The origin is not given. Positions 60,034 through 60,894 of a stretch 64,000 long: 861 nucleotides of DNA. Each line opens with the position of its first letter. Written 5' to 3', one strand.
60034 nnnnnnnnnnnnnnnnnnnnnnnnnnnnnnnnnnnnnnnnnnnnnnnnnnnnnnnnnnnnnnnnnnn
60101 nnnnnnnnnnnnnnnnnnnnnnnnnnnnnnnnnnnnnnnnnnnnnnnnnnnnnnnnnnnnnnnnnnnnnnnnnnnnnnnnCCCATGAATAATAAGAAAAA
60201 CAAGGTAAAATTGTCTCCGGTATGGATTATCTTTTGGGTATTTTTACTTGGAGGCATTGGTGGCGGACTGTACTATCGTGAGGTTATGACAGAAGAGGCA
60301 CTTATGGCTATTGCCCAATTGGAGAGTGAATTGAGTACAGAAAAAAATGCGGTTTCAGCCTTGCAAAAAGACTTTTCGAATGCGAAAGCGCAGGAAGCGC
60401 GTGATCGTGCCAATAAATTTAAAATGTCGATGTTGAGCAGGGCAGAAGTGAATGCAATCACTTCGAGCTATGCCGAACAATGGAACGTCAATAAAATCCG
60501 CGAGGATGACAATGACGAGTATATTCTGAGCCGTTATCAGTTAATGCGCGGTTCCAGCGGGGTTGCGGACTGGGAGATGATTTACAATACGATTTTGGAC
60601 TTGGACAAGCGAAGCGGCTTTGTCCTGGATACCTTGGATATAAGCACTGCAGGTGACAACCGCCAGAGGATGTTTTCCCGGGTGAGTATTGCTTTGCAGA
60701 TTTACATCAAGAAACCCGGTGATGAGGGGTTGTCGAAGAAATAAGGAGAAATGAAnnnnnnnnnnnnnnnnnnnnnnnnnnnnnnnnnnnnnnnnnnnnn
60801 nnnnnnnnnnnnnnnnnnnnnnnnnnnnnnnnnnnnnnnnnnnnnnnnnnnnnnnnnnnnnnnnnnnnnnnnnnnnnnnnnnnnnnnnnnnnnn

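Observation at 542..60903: Highly over-represented non-palindromic 9/10-mer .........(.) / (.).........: a DNA-uptake-sequence-like genomic signature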

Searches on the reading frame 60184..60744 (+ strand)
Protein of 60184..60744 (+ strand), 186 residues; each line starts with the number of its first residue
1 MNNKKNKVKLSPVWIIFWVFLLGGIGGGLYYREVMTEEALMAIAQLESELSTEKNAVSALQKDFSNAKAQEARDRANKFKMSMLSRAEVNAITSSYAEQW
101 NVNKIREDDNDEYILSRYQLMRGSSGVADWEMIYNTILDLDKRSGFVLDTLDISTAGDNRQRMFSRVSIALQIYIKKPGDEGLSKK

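Call 6: search_protein_families(library=pfam, proteins=[window:60184-60744:+])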
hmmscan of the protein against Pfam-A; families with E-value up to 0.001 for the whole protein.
window:60184-60744:+ (186 aa): 0 families

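Call 38: search_protein_families(library=ncbifam, proteins=[window:60184-60744:+], max_evalue=0.001)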
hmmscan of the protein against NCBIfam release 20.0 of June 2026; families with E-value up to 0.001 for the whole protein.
window:60184-60744:+ (186 aa): 2 families
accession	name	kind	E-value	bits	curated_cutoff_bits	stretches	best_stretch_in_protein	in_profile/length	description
NF003107.0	PRK04028.1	equivalog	0.00042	18.8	456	1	33-137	517-620/630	Glu-tRNA(Gln) amidotransferase subunit GatE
NF049847.1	FtsL_COG5462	equivalog_domain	0.00057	19.5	50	1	16-62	5-51/85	cell division protein FtsL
